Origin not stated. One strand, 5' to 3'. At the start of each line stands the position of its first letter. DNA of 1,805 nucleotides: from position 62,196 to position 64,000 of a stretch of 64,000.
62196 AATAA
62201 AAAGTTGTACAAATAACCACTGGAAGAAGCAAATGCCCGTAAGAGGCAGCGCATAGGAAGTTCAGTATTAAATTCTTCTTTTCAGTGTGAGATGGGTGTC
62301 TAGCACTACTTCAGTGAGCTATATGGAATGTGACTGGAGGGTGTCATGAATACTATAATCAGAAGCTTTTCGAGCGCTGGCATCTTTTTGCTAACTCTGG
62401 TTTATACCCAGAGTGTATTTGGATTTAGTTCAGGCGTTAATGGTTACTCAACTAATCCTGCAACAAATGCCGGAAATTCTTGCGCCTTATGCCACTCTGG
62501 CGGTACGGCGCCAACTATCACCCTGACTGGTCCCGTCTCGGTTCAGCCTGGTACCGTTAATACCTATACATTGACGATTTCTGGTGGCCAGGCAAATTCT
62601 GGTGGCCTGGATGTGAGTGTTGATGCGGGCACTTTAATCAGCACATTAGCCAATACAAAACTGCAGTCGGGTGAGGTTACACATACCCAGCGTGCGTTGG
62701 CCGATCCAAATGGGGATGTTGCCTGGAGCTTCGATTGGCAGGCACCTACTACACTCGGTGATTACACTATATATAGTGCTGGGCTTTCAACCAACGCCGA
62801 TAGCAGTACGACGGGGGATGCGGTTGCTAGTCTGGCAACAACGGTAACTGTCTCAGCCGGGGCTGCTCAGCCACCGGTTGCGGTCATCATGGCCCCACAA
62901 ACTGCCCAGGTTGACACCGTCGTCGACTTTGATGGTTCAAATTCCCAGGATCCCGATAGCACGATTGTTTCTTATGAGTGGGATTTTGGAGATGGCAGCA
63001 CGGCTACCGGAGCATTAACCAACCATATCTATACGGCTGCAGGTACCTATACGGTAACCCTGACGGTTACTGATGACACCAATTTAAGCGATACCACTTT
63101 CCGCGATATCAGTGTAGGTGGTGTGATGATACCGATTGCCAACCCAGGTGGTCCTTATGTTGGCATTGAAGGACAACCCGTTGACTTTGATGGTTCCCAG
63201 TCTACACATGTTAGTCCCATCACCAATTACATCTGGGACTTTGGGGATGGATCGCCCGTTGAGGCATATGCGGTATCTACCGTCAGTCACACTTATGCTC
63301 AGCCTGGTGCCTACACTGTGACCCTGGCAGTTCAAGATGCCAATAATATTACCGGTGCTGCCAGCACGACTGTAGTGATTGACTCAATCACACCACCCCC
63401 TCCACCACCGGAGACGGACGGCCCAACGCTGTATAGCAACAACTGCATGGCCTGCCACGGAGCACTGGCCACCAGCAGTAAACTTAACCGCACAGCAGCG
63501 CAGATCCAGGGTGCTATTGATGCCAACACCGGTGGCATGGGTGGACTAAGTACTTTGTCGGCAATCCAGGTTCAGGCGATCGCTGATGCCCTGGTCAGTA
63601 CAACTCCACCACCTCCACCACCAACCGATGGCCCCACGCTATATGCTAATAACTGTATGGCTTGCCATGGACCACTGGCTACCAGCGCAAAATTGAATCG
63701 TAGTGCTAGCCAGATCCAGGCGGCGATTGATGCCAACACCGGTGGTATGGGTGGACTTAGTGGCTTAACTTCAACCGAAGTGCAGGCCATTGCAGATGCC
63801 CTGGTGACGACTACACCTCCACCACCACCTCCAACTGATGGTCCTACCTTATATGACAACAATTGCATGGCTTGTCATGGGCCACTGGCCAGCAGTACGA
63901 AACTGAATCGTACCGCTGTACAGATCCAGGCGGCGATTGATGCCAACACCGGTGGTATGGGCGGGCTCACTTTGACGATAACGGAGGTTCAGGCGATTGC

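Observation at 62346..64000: Secreted PKD-domain protein carrying a tandem array of minimal c-type heme (CxxCH) domains on poly-proline linkers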

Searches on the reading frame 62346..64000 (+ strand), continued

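Call 8: find_homologous_proteins(query=window:62346-64000:+)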
Query window:62346-64000:+ (551 aa): 905 proteins with E <= 0.001 among 8000 candidates; the best 120 are listed.
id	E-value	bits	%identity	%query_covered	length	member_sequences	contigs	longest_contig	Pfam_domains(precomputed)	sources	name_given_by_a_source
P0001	0.0e+0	1062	72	93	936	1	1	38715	PF14537.12,PF22352.3,PF00801.27,PF14495.12,PF13442.12,PF00034.27,PF14522.12,PF18911.7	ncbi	-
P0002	2.0e-287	972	63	99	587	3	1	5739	PF22352.3,PF00801.27,PF13442.12,PF00034.27,PF14522.12,PF18911.7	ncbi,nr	ncbi:MAG: PKD domain-containing protein, partial [Gammaproteobacteria bacterium]|nr:PKD domain-conta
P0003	2.4e-275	933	67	100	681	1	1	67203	PF14537.12,PF23392.2,PF22352.3,PF00801.27,PF13442.12,PF00034.27,PF14522.12,PF18911.7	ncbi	-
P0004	6.9e-274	928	67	100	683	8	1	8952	PF23392.2,PF22352.3,PF00801.27,PF13442.12,PF00034.27,PF14522.12,PF18911.7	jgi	-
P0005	2.0e-256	870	66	93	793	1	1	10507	PF09699.16,PF14537.12,PF22352.3,PF00801.27,PF13442.12,PF00034.27,PF14522.12,PF18911.7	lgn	-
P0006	2.1e-225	768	65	100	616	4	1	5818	PF22352.3,PF00801.27,PF13442.12,PF00034.27,PF14522.12,PF18911.7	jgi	-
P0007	6.7e-218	743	67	98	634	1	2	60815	PF22352.3,PF00801.27,PF14495.12,PF13442.12,PF00034.27,PF18911.7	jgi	-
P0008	1.0e-212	726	66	96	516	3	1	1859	PF22352.3,PF00801.27,PF13442.12,PF00034.27,PF14522.12,PF18911.7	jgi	-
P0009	3.5e-208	711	56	35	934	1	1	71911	PF14537.12,PF13442.12,PF00034.27,PF14522.12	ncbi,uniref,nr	ncbi:hypothetical protein C2E25_09640 [Geothermobacter hydrogeniphilus]|uniref:Cytochrome c domain-c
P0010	2.8e-197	675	61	100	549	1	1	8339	PF22352.3,PF00801.27,PF13442.12,PF00034.27,PF18911.7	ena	-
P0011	3.4e-189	648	64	93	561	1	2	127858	PF22352.3,PF00801.27,PF13442.12,PF00034.27,PF14522.12,PF18911.7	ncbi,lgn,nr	ncbi:MAG: c-type cytochrome [Gammaproteobacteria bacterium]|nr:c-type cytochrome [Gammaproteobacteri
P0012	3.2e-185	635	56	35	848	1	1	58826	PF14537.12,PF23392.2,PF02085.22,PF13442.12,PF00034.27,PF14522.12,PF22113.2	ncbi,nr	ncbi:MAG: CxxxxCH/CxxCH domain-containing protein [Desulfobulbaceae bacterium]|nr:CxxxxCH/CxxCH doma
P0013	8.6e-184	631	58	98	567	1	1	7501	PF09699.16,PF22352.3,PF00801.27,PF13442.12,PF00034.27,PF14522.12,PF18911.7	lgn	-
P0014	8.7e-184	631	56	100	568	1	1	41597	PF22352.3,PF00801.27,PF13442.12,PF00034.27,PF18911.7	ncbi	-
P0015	5.0e-177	608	61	88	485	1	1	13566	PF22352.3,PF00801.27,PF13442.12,PF00034.27,PF18911.7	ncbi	ncbi:MAG: choice-of-anchor V domain-containing protein [Acidiferrobacterales bacterium]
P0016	1.4e-175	603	62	88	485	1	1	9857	PF22352.3,PF00801.27,PF13442.12,PF00034.27,PF18911.7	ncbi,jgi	-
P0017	1.8e-168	580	53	100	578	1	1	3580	PF22352.3,PF00801.27,PF13442.12,PF00034.27,PF18911.7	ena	-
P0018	4.1e-161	556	49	100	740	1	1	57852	PF22352.3,PF00801.27,PF13442.12,PF00034.27,PF18911.7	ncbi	-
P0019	1.6e-149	517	37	45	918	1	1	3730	PF22352.3,PF00801.27,PF13442.12,PF00034.27,PF14522.12,PF18911.7,PF22113.2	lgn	-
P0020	2.1e-149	517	51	36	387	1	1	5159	PF14537.12,PF24445.2,PF13442.12,PF00034.27,PF14522.12,PF22113.2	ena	-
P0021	3.0e-144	500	52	40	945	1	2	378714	PF09699.16,PF14537.12,PF08002.17,PF13442.12,PF00034.27,PF14522.12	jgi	jgi:predicted CxxxxCH...CXXCH cytochrome family protein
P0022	1.2e-143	498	58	35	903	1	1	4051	PF14537.12,PF13442.12,PF00034.27,PF14522.12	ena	-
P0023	2.2e-143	497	57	36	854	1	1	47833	PF14537.12,PF13442.12,PF00034.27,PF14522.12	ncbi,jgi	jgi:predicted CxxxxCH...CXXCH cytochrome family protein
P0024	4.6e-143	496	50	91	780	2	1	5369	PF23392.2,PF22352.3,PF00801.27,PF14495.12,PF13442.12,PF00034.27,PF18911.7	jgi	-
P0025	8.9e-141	489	51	30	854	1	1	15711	PF07495.20,PF21027.4,PF15418.13,PF22352.3,PF00801.27,PF17963.8,PF05345.19,PF19077.7,PF16967.12,PF18911.7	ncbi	ncbi:MAG: PKD domain-containing protein, partial [Pseudomonadota bacterium]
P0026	2.7e-139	484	53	44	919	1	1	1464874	PF14537.12,PF22812.1,PF08002.17,PF13442.12,PF00034.27,PF14522.12,PF22113.2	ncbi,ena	-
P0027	1.4e-135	471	41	44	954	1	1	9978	PF21027.4,PF22352.3,PF00801.27,PF18981.7,PF16967.12,PF18911.7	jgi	-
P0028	6.4e-135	469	43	34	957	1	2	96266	PF07495.20,PF00801.27,PF18981.7,PF22021.3,PF16640.12,PF22091.3,PF02010.22,PF16967.12,PF18911.7,PF21027.4,PF22352.3,PF13027.12,PF19077.7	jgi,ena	-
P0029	1.1e-134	469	62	36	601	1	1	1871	PF09086.17,PF09699.16,PF14537.12,PF13442.12,PF00034.27,PF14522.12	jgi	-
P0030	7.9e-134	466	48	33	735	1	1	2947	PF07495.20,PF15418.13,PF00801.27,PF18981.7,PF16403.12,PF08329.17,PF16967.12,PF18911.7,PF21027.4,PF22352.3,PF17963.8,PF05345.19,PF19077.7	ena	-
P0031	1.3e-127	445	57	35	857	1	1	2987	PF14537.12,PF02085.22,PF13442.12,PF00034.27,PF14522.12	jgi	-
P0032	3.6e-127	444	45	34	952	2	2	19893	PF21027.4,PF14347.12,PF22352.3,PF00801.27,PF18981.7,PF02010.22,PF16967.12,PF18911.7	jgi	jgi:PKD repeat protein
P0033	9.7e-122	426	55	36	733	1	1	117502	PF14537.12,PF13442.12,PF00034.27,PF14522.12,PF22113.2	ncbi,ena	-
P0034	3.1e-117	411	41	52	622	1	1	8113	PF22352.3,PF00801.27,PF14495.12,PF13442.12,PF00034.27,PF14522.12,PF18911.7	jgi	-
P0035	3.9e-117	411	42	61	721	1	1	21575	PF07495.20,PF00801.27,PF18981.7,PF16403.12,PF02010.22,PF13442.12,PF00034.27,PF16967.12,PF18911.7,PF21027.4,PF22352.3,PF17963.8,PF05345.19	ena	-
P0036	8.3e-117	410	37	53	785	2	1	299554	PF21027.4,PF22352.3,PF00801.27,PF17963.8,PF02010.22,PF19077.7,PF16967.12,PF18911.7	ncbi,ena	-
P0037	2.9e-116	408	54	35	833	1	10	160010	PF14537.12,PF12244.14,PF25950.1,PF13442.12,PF00034.27,PF14522.12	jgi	-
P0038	3.3e-114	401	48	32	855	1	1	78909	PF07495.20,PF00801.27,PF18981.7,PF16403.12,PF06832.19,PF02010.22,PF16967.12,PF18911.7,PF21027.4,PF22352.3,PF17963.8,PF05345.19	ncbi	-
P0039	3.3e-112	394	54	66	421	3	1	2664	PF22352.3,PF00801.27,PF13442.12,PF18911.7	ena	-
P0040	1.4e-111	392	53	66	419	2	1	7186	PF22352.3,PF00801.27,PF13442.12,PF18911.7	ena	-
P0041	8.7e-111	390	53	67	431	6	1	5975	PF22352.3,PF00801.27,PF13442.12,PF18911.7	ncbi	-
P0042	1.7e-110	389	58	59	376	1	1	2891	PF22352.3,PF00801.27,PF18911.7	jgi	-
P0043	9.5e-110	386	51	35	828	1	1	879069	PF14495.12,PF13442.12,PF00034.27,PF14522.12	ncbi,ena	-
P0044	7.8e-109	383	49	40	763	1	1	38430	PF14537.12,PF14495.12,PF13442.12,PF00034.27,PF14522.12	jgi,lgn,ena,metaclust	metaclust:\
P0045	2.6e-107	378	48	31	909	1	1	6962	PF07495.20,PF21027.4,PF22352.3,PF00801.27,PF18911.7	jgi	-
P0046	8.4e-107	376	48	34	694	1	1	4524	PF06677.19,PF09699.16,PF14537.12,PF13442.12,PF14255.12,PF00034.27,PF14522.12,PF22113.2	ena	-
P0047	7.0e-104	367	43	64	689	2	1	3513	PF07495.20,PF21027.4,PF15418.13,PF22352.3,PF00801.27,PF02010.22,PF13442.12,PF16967.12,PF18911.7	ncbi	ncbi:PKD domain-containing protein [Kaarinaea lacus]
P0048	1.9e-103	365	42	65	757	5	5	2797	PF07495.20,PF15418.13,PF00801.27,PF14524.13,PF16403.12,PF02010.22,PF13442.12,PF00034.27,PF16967.12,PF18911.7,PF21027.4,PF22352.3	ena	-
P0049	7.5e-101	357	39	33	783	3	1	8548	PF21027.4,PF22352.3,PF00801.27,PF18981.7,PF18911.7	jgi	jgi:PKD repeat protein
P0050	9.9e-101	356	41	34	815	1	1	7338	PF00801.27,PF18981.7,PF08329.17,PF06832.19,PF02010.22,PF18911.7,PF21027.4,PF22352.3,PF17963.8,PF13927.13,PF05345.19,PF01835.26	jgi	jgi:PKD repeat protein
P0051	4.2e-100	354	44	32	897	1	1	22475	PF21027.4,PF22352.3,PF00801.27,PF02010.22,PF18911.7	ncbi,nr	ncbi:MAG: PKD domain-containing protein [Candidatus Bathyarchaeota archaeon]|nr:PKD domain-containin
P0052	9.3e-100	353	42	32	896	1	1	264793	PF21027.4,PF22352.3,PF00801.27,PF18981.7,PF17963.8,PF22021.3,PF13027.12,PF08329.17,PF02010.22,PF16967.12,PF18911.7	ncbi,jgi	ncbi:MAG: PKD domain-containing protein [Candidatus Bathyarchaeota archaeon]|jgi:PKD repeat protein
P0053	7.6e-99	350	37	99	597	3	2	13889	PF21027.4,PF22352.3,PF00801.27,PF17963.8,PF13442.12,PF00034.27,PF18911.7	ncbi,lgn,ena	-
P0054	3.7e-98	348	43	34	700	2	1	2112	PF07495.20,PF22352.3,PF00801.27,PF18981.7,PF02010.22,PF16967.12,PF18911.7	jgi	jgi:PKD repeat protein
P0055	5.1e-98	348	37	85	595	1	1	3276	PF21027.4,PF22352.3,PF00801.27,PF13442.12,PF00034.27,PF18911.7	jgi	jgi:PKD repeat protein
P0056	3.9e-97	345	62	36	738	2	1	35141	PF14537.12,PF13442.12,PF00034.27,PF14522.12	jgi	jgi:predicted CxxxxCH...CXXCH cytochrome family protein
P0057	4.2e-97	344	58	35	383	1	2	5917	PF09699.16,PF14537.12,PF14495.12,PF13442.12,PF00034.27,PF14522.12,PF22113.2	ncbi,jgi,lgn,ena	ncbi:MAG TPA: c-type cytochrome [Bacteroidales bacterium]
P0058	1.1e-96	343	36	95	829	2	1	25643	PF00801.27,PF13442.12,PF00034.27,PF18911.7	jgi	-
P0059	1.2e-96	343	54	36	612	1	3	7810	PF14537.12,PF13442.12,PF00034.27,PF14522.12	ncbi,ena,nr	ncbi:MAG: hypothetical protein A2010_01370 [Nitrospirae bacterium GWD2_57_9]|nr:MAG: hypothetical pr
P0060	2.5e-95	339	42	31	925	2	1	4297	PF07495.20,PF16820.12,PF00801.27,PF18981.7,PF20305.5,PF08329.17,PF18911.7,PF21027.4,PF22352.3,PF17963.8,PF05345.19,PF00041.28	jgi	jgi:PKD repeat protein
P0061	1.1e-94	337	34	34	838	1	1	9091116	PF21027.4,PF15418.13,PF14347.12,PF22352.3,PF00801.27,PF18981.7,PF05345.19,PF02010.22,PF18911.7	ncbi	-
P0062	6.3e-93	331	47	36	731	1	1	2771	PF23392.2,PF13442.12,PF00034.27,PF14522.12,PF22113.2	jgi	jgi:mono/diheme cytochrome c family protein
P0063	9.7e-93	330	37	88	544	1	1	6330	PF07495.20,PF15418.13,PF00801.27,PF18981.7,PF16403.12,PF02010.22,PF13442.12,PF16967.12,PF18911.7,PF21027.4,PF22352.3,PF17963.8,PF19077.7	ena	-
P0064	1.1e-92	330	42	33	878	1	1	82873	PF15418.13,PF00801.27,PF18981.7,PF22021.3,PF22091.3,PF08329.17,PF16967.12,PF18911.7,PF21027.4,PF22352.3,PF17963.8,PF13027.12,PF05345.19,PF19077.7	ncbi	-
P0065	1.8e-92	329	59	48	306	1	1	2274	PF22352.3,PF00801.27,PF18911.7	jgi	-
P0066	2.6e-92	329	34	38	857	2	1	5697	PF07495.20,PF15418.13,PF14347.12,PF00801.27,PF18981.7,PF16403.12,PF22091.3,PF23722.2,PF08329.17,PF06832.19,PF16967.12,PF18911.7,PF21027.4,PF22352.3,PF17963.8,PF05345.19,PF19077.7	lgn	-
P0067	6.3e-92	327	38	33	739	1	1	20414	PF07495.20,PF21027.4,PF15418.13,PF22352.3,PF00801.27,PF18981.7,PF17963.8,PF05345.19,PF19077.7,PF18911.7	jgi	-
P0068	1.1e-91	327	45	34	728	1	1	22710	PF21027.4,PF22352.3,PF00801.27,PF17963.8,PF16967.12,PF18911.7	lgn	-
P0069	1.2e-91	326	35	93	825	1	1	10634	PF22352.3,PF00801.27,PF13442.12,PF00034.27,PF18911.7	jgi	jgi:mono/diheme cytochrome c family protein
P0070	1.6e-90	323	47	32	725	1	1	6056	PF21027.4,PF22352.3,PF00801.27,PF17963.8,PF05345.19,PF18911.7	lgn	-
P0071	2.6e-89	319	36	31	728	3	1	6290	PF21027.4,PF22352.3,PF00801.27,PF18981.7,PF17963.8,PF05345.19,PF02010.22,PF18911.7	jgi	jgi:PKD repeat protein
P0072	3.0e-89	319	40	33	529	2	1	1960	PF07495.20,PF15418.13,PF14347.12,PF00801.27,PF18981.7,PF16403.12,PF08329.17,PF02010.22,PF16967.12,PF18911.7,PF21027.4,PF07803.17,PF22352.3,PF17963.8,PF17067.10,PF13027.12,PF05345.19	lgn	-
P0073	3.3e-89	318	37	32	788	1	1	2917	PF07495.20,PF15418.13,PF00801.27,PF18981.7,PF16403.12,PF22091.3,PF02010.22,PF16967.12,PF18911.7,PF21027.4,PF22352.3,PF17963.8,PF00404.25,PF13027.12,PF05345.19,PF19077.7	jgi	-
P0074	1.1e-88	317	41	32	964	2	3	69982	PF13448.12,PF14347.12,PF00801.27,PF18981.7,PF16967.12,PF18911.7,PF21027.4,PF22352.3,PF17963.8,PF13027.12,PF05345.19,PF19077.7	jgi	jgi:PKD repeat protein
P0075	3.2e-88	315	34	88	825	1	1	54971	PF00801.27,PF13442.12,PF00034.27,PF18911.7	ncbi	ncbi:c-type cytochrome [Kaarinaea lacus]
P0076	3.2e-88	315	56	34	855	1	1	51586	PF14537.12,PF13442.12,PF00034.27,PF14522.12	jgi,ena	-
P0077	8.8e-88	314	50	35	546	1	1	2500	PF14537.12,PF13442.12,PF08974.16,PF00034.27,PF14522.12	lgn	-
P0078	1.3e-87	313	37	86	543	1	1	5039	PF07495.20,PF15418.13,PF00801.27,PF02494.23,PF16403.12,PF08329.17,PF02010.22,PF13442.12,PF16967.12,PF18911.7,PF21027.4,PF22352.3,PF17963.8,PF19077.7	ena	-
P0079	1.5e-87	313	35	40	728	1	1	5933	PF21027.4,PF22352.3,PF00801.27,PF18981.7,PF17963.8,PF13927.13,PF08329.17,PF05345.19,PF02010.22,PF18911.7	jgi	jgi:PKD repeat protein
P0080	2.1e-87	312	38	42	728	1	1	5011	PF21027.4,PF22352.3,PF00801.27,PF18981.7,PF17963.8,PF08329.17,PF05345.19,PF18911.7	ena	-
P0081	3.0e-87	312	34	44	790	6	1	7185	PF15418.13,PF00801.27,PF18981.7,PF16403.12,PF06832.19,PF16967.12,PF18911.7,PF21027.4,PF22352.3,PF17963.8,PF19116.7,PF19077.7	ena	-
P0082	3.7e-87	312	43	27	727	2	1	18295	PF21027.4,PF22352.3,PF00801.27,PF18981.7,PF17963.8,PF05345.19,PF02010.22,PF18911.7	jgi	-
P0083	7.8e-87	311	55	35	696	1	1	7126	PF14537.12,PF13442.12,PF00034.27,PF14522.12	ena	-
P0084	9.8e-87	310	45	32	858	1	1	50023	PF21027.4,PF22352.3,PF00801.27,PF17963.8,PF16967.12,PF18911.7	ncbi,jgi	ncbi:MAG: PKD domain-containing protein [Candidatus Bathyarchaeia archaeon]|jgi:PKD repeat protein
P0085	1.1e-86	310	60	35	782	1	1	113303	PF14537.12,PF03264.20,PF13442.12,PF00034.27,PF14522.12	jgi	jgi:predicted CxxxxCH...CXXCH cytochrome family protein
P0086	3.9e-86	308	45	32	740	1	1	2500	PF21027.4,PF22352.3,PF00801.27,PF05345.19,PF18911.7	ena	-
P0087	7.3e-86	307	37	32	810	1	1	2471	PF21027.4,PF22352.3,PF00801.27,PF18981.7,PF17963.8,PF16403.12,PF23722.2,PF02010.22,PF18911.7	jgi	jgi:PKD repeat protein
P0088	8.7e-85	304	40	92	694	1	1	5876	PF00801.27,PF13442.12,PF00034.27,PF18911.7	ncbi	-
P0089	3.0e-84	302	38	35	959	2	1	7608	PF21027.4,PF22352.3,PF00801.27,PF18981.7,PF17963.8,PF22021.3,PF13027.12,PF02010.22,PF19077.7,PF16967.12,PF18911.7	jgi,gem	-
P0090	6.9e-84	301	41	32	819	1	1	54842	PF21027.4,PF22352.3,PF00801.27,PF16967.12,PF18911.7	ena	-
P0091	7.0e-84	301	43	64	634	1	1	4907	PF21027.4,PF22352.3,PF00801.27,PF18981.7,PF02010.22,PF13442.12,PF19077.7,PF16967.12,PF18911.7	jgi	-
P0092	9.6e-83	297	43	34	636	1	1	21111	PF07495.20,PF15418.13,PF16820.12,PF00801.27,PF18981.7,PF16403.12,PF16967.12,PF18911.7,PF06326.19,PF21027.4,PF22352.3,PF17963.8,PF05345.19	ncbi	-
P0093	9.7e-83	297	39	33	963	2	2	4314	PF21027.4,PF22352.3,PF00801.27,PF18981.7,PF17963.8,PF19077.7,PF16967.12,PF18911.7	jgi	-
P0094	1.9e-82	296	35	90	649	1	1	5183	PF21027.4,PF15418.13,PF22352.3,PF00801.27,PF16403.12,PF13442.12,PF16967.12,PF18911.7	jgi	jgi:PKD repeat protein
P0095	4.0e-82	295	35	62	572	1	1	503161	PF07495.20,PF15418.13,PF00801.27,PF18981.7,PF16403.12,PF16967.12,PF18911.7,PF21027.4,PF22352.3,PF17963.8,PF05345.19,PF19077.7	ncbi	-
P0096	7.4e-82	294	43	30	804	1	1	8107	PF21027.4,PF22352.3,PF00801.27,PF18981.7,PF17963.8,PF16403.12,PF13027.12,PF05345.19,PF19077.7,PF16967.12,PF18911.7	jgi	-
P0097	1.9e-81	293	40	37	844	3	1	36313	PF21027.4,PF22352.3,PF00801.27,PF17963.8,PF17803.8,PF26755.1,PF05345.19,PF02010.22,PF00082.28,PF18911.7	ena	-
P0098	1.2e-80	290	35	88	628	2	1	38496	PF23237.2,PF21027.4,PF15418.13,PF22352.3,PF00801.27,PF17963.8,PF13442.12,PF18911.7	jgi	-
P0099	2.3e-80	289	47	23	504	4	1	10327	PF21027.4,PF22352.3,PF00801.27,PF17963.8,PF02010.22,PF16967.12,PF18911.7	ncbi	-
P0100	5.4e-80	288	47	60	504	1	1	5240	PF21027.4,PF22352.3,PF00801.27,PF18911.7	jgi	-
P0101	2.2e-79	286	36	87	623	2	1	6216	PF21027.4,PF15418.13,PF22352.3,PF00801.27,PF13442.12,PF00034.27,PF18911.7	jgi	-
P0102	3.1e-79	286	36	42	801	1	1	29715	PF21027.4,PF22352.3,PF00801.27,PF18981.7,PF17963.8,PF13027.12,PF05345.19,PF02010.22,PF19077.7,PF16967.12,PF18911.7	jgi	jgi:PKD repeat protein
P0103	3.2e-79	285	41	31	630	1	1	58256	PF15418.13,PF14347.12,PF16820.12,PF00801.27,PF18981.7,PF16403.12,PF08329.17,PF02010.22,PF16967.12,PF18911.7,PF22352.3,PF17963.8,PF05345.19,PF19077.7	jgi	jgi:PKD repeat protein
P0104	1.1e-78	284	33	67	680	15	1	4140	PF21027.4,PF22352.3,PF00801.27,PF18981.7,PF17963.8,PF13442.12,PF00034.27,PF19077.7,PF18911.7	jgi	jgi:PKD repeat protein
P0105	2.0e-78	283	40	38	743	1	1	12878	PF07495.20,PF14347.12,PF00801.27,PF18981.7,PF16403.12,PF08329.17,PF02010.22,PF16967.12,PF18911.7,PF21027.4,PF22352.3,PF17963.8,PF05345.19,PF01835.26,PF19077.7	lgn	-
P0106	2.6e-78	282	40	34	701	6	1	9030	PF13240.12,PF00801.27,PF18981.7,PF17032.11,PF02010.22,PF13248.12,PF18911.7,PF21027.4,PF22352.3,PF02369.23,PF12773.14,PF09134.17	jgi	-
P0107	8.7e-78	281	45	70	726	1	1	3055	PF22352.3,PF00801.27,PF03150.20,PF00034.27,PF18911.7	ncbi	-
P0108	2.9e-77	279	57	36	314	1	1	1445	PF14537.12,PF14495.12,PF13442.12,PF00034.27,PF14522.12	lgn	-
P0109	9.0e-77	277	40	42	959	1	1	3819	PF21027.4,PF14347.12,PF22352.3,PF00801.27,PF18981.7,PF17963.8,PF23194.2,PF16403.12,PF02010.22,PF16967.12,PF18911.7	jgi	jgi:PKD repeat protein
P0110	1.1e-76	277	38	42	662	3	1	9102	PF07495.20,PF21027.4,PF15418.13,PF22352.3,PF00801.27,PF18981.7,PF02369.23,PF16403.12,PF02010.22,PF19077.7,PF18911.7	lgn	-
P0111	1.6e-76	277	37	32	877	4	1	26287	PF07495.20,PF22352.3,PF00801.27,PF18981.7,PF16403.12,PF08329.17,PF05345.19,PF18911.7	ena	-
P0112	3.4e-76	276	43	75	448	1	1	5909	PF21027.4,PF22352.3,PF00801.27,PF13442.12,PF00034.27,PF18911.7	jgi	jgi:PKD repeat protein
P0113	9.5e-76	274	35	43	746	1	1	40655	PF07495.20,PF21027.4,PF22352.3,PF00801.27,PF18981.7,PF16435.12,PF08329.17,PF18911.7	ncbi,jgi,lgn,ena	-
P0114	1.0e-75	274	41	36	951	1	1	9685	PF13448.12,PF21027.4,PF22352.3,PF00801.27,PF02010.22,PF18911.7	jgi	jgi:PKD repeat protein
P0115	2.0e-75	273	59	35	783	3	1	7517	PF14537.12,PF22294.2,PF13442.12,PF00034.27,PF14522.12,PF22113.2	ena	-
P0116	2.1e-75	273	38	37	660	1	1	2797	PF07495.20,PF15418.13,PF00801.27,PF18981.7,PF16403.12,PF08329.17,PF12245.15,PF02010.22,PF18911.7,PF21027.4,PF22352.3,PF02369.23,PF19077.7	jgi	jgi:PKD repeat protein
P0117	2.3e-75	273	47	37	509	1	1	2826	PF14537.12,PF13442.12,PF00034.27,PF14522.12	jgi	jgi:mono/diheme cytochrome c family protein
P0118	4.9e-75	272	43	75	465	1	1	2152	PF22352.3,PF00801.27,PF16403.12,PF13442.12,PF00034.27,PF18911.7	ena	-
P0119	1.0e-74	271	41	74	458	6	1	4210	PF22352.3,PF00801.27,PF17963.8,PF16403.12,PF13442.12,PF18911.7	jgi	-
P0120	2.2e-74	270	46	36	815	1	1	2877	PF13442.12,PF00034.27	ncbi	-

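Call 12: find_encoding_contigs(protein=P0001, flank=10000, max_places=2)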
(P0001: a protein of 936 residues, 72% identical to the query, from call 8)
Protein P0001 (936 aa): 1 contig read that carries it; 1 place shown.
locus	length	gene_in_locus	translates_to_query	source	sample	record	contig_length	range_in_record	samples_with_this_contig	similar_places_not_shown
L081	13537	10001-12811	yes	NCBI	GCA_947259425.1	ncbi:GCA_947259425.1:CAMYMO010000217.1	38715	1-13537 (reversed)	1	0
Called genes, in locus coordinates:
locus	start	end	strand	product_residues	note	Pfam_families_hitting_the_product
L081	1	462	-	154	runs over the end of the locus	PF07681:DoxX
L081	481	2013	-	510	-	PF01645:Glu_synthase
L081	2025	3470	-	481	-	PF00171:Aldedh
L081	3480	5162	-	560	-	PF02776:TPP_enzyme_N, PF00205:TPP_enzyme_M, PF02775:TPP_enzyme_C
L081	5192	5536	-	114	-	-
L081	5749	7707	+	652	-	PF13426:PAS_9 (faint), PF00989:PAS, PF08448:PAS_4 (weak), PF08447:PAS_3, PF00512:HisKA, PF13581:HATPase_c_2 (faint), PF02518:HATPase_c, PF14501:HATPase_c_5 (weak)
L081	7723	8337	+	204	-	PF00072:Response_reg, PF00196:GerE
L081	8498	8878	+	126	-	-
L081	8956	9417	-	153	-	PF02823:ATP-synt_DE_N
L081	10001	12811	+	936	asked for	PF14522:Cytochrome_C7 (faint), PF00034:Cytochrom_C (faint), PF18911:PKD_4, PF00801:PKD, PF22352:K319L-like_PKD (weak), PF18911:PKD_4, PF00801:PKD, PF13442:Cytochrome_CBB3 (weak), +2 more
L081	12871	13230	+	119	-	PF00034:Cytochrom_C (faint), PF13442:Cytochrome_CBB3 (weak)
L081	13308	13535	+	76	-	?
